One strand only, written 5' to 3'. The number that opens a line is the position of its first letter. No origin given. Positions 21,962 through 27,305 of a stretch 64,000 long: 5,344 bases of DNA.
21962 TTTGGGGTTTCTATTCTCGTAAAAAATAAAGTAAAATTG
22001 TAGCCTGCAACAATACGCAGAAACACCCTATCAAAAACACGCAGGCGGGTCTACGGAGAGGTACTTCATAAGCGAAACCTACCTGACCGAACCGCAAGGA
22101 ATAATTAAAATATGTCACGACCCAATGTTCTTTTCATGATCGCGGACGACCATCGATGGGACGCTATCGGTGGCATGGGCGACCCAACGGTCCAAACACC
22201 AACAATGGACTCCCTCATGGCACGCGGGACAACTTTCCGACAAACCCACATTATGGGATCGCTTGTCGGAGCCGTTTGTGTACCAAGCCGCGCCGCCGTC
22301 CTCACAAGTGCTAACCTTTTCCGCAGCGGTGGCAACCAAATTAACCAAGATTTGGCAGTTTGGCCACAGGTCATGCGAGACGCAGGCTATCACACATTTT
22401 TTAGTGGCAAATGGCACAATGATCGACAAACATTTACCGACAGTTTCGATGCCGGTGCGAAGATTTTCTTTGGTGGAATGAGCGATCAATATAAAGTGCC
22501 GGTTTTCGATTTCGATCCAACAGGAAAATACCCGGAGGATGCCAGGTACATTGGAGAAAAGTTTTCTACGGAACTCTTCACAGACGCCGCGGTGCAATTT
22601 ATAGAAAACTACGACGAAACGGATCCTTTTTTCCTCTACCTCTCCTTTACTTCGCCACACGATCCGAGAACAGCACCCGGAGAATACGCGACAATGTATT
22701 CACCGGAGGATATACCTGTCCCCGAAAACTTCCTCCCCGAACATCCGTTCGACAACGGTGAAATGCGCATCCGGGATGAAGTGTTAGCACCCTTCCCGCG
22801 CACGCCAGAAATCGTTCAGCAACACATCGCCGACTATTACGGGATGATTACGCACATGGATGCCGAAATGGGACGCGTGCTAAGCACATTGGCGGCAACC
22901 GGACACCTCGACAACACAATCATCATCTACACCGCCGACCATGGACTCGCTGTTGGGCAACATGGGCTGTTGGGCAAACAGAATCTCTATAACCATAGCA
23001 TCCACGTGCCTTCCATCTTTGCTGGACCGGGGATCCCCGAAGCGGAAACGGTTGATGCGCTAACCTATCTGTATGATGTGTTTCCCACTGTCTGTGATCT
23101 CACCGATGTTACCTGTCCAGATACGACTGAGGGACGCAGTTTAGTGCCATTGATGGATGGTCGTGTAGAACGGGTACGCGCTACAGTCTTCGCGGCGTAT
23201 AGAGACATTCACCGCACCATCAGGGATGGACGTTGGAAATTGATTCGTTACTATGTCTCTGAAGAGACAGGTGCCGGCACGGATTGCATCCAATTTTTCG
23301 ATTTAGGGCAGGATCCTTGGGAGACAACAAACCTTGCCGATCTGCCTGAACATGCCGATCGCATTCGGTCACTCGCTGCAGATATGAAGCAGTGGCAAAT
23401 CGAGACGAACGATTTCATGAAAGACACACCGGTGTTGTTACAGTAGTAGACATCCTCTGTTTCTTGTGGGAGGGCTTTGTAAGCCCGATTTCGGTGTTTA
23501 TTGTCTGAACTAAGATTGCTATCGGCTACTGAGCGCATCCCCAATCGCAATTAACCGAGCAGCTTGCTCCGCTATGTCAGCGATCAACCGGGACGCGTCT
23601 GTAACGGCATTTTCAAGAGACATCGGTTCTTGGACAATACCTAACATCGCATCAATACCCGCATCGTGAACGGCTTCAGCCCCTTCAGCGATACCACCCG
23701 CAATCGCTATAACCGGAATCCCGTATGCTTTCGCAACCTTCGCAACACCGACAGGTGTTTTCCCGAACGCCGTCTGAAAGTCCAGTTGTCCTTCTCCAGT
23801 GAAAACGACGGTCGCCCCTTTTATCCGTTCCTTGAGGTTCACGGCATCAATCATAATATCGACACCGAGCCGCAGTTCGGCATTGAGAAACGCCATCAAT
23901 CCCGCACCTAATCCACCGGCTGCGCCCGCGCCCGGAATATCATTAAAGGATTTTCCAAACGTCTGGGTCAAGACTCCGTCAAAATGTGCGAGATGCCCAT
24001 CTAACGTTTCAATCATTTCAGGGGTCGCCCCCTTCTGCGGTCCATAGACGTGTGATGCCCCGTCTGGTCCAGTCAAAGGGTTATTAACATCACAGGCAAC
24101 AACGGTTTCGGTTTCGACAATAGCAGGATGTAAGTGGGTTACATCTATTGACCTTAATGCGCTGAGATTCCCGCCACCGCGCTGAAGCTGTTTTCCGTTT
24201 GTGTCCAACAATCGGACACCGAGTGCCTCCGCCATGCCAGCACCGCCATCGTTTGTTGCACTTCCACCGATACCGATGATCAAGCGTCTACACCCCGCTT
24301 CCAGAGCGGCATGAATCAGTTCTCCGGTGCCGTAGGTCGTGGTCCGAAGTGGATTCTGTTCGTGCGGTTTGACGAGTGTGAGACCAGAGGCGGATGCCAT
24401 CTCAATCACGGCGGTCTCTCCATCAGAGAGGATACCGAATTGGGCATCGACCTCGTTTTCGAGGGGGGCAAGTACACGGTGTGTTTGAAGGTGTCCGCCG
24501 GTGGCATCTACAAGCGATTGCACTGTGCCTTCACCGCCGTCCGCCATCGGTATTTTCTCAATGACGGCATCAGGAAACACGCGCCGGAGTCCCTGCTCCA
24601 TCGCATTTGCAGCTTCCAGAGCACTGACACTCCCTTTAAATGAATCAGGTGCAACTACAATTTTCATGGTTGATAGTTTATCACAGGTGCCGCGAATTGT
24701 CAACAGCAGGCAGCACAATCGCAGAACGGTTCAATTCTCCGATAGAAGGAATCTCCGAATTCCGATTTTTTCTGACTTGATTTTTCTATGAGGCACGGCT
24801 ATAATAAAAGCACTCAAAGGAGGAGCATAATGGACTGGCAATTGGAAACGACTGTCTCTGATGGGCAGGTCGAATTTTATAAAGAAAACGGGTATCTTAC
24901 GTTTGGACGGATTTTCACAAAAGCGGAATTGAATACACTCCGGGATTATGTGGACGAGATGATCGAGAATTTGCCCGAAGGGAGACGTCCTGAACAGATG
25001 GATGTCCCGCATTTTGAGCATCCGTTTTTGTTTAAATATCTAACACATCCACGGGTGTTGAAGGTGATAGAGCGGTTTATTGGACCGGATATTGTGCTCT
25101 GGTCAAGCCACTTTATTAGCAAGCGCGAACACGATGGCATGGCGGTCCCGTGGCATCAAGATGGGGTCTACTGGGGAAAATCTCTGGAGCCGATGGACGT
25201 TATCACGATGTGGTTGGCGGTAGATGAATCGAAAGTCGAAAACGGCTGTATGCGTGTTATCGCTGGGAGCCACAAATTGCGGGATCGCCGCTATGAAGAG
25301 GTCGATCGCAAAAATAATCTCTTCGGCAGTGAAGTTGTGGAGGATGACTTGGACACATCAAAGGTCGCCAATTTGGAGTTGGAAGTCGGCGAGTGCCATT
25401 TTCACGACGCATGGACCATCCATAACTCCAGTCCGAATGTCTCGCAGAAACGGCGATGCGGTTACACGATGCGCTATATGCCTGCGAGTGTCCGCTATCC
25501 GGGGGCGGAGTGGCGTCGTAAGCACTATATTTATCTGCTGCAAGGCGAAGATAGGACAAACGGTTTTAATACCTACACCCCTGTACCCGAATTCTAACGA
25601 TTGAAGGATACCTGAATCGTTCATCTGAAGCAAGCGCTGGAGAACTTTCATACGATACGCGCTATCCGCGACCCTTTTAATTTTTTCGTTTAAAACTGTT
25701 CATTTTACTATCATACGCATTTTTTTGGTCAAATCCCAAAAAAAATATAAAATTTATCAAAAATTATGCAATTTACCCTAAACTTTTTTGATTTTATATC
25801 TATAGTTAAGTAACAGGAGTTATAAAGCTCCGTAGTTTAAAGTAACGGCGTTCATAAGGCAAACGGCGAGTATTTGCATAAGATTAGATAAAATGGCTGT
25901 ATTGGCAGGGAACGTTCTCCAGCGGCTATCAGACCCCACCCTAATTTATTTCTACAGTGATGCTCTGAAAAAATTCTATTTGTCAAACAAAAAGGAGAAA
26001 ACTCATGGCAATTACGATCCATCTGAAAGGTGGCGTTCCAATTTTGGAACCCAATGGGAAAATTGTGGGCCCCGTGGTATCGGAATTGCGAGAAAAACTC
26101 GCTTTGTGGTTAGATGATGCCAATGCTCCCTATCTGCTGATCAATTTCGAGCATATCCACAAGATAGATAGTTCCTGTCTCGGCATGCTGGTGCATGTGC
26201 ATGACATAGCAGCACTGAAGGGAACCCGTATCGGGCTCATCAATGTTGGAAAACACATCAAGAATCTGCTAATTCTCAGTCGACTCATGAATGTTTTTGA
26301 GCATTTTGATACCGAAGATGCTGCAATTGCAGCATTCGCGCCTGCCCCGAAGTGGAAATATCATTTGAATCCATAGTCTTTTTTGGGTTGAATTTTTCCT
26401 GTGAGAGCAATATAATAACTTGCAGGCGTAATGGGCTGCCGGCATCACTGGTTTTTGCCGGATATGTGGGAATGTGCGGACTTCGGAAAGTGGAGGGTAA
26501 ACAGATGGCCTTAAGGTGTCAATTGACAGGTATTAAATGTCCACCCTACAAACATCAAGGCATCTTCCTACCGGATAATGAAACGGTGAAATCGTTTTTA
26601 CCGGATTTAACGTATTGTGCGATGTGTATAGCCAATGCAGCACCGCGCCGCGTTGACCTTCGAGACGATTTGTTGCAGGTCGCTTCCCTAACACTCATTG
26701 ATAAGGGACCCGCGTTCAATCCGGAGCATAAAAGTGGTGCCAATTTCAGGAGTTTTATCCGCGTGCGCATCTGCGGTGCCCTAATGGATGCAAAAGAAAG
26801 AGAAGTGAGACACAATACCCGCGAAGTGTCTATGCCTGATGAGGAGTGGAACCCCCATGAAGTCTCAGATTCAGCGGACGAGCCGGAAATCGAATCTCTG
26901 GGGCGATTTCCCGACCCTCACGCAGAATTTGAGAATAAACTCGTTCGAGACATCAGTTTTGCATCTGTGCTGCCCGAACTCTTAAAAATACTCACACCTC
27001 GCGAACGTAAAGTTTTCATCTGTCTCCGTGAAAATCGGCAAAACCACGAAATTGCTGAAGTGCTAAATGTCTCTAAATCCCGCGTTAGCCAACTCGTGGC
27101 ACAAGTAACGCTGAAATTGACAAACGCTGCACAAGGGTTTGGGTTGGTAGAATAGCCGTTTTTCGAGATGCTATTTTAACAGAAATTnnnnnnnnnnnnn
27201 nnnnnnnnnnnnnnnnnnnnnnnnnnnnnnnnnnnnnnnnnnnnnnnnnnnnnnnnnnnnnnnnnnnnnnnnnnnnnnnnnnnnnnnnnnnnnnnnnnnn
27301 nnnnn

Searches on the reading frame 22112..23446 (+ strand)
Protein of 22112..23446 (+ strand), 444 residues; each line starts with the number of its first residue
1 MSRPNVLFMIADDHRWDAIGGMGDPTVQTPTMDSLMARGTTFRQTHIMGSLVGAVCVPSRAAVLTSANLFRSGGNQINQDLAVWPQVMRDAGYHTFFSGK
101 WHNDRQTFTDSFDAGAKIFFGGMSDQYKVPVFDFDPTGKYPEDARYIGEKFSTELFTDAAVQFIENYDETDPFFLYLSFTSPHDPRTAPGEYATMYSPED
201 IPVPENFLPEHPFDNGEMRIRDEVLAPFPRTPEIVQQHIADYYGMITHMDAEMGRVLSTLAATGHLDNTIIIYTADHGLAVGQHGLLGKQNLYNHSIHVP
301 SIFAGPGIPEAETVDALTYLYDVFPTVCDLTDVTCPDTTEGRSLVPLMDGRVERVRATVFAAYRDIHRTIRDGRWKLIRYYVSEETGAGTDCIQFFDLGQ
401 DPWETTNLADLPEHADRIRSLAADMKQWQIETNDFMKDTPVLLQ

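Call 72: search_protein_families(library=pfam, proteins=[window:22112-23446:+], max_evalue=0.000001)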
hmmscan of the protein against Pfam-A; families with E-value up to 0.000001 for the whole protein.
window:22112-23446:+ (444 aa): 2 families
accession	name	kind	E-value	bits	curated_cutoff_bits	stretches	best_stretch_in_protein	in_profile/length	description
PF00884.28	Sulfatase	-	3.2e-48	165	25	1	4-333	1-301/301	Sulfatase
PF16347.10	SGSH_C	-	9e-17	62.1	29.3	1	282-429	1-152/154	N-sulphoglucosamine sulphohydrolase, C-terminal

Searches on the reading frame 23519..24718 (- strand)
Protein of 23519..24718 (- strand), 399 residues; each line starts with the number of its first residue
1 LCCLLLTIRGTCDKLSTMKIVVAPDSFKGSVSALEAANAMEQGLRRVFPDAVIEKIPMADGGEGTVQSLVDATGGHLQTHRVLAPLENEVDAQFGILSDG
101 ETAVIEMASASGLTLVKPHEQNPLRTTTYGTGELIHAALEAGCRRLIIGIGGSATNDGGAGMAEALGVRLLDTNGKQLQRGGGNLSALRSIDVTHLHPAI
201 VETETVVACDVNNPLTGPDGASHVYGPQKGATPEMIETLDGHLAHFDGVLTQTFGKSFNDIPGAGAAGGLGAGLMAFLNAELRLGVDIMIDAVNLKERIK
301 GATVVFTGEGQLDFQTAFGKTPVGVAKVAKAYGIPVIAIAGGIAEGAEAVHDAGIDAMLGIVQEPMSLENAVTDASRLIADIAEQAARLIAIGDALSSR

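Call 72: search_protein_families(library=pfam, proteins=[window:23519-24718:-], max_evalue=0.000001)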
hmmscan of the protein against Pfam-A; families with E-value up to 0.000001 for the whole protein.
window:23519-24718:- (399 aa): 1 family
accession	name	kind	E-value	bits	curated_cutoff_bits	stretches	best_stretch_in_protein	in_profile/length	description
PF02595.20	Gly_kinase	-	8.5e-153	509.1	23.3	1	20-390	1-371/372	Glycerate kinase family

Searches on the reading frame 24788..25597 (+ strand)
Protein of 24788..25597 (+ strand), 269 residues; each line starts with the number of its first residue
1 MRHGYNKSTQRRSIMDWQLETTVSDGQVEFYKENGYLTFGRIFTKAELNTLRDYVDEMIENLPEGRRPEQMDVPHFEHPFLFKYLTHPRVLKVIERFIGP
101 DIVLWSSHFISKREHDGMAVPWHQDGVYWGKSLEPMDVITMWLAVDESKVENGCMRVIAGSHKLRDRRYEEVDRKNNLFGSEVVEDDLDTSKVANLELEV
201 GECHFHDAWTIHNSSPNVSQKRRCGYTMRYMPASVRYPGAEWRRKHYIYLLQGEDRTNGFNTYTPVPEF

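Call 72: search_protein_families(library=pfam, proteins=[window:24788-25597:+], max_evalue=0.000001)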
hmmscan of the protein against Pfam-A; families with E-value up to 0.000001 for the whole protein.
window:24788-25597:+ (269 aa): 1 family
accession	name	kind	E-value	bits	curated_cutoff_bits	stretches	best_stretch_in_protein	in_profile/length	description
PF05721.19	PhyH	-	1.5e-30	107.5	22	1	31-223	1-211/213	Phytanoyl-CoA dioxygenase (PhyH)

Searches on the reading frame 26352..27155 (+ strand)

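Call 72: search_protein_families(library=pfam, proteins=[window:26352-27155:+], max_evalue=0.000001)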
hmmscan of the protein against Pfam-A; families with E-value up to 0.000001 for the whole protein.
window:26352-27155:+ (267 aa): 1 family
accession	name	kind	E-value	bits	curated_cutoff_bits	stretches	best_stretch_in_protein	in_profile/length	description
PF04545.22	Sigma70_r4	-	2.6e-07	30.5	24.1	1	210-256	1-48/50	Sigma-70, region 4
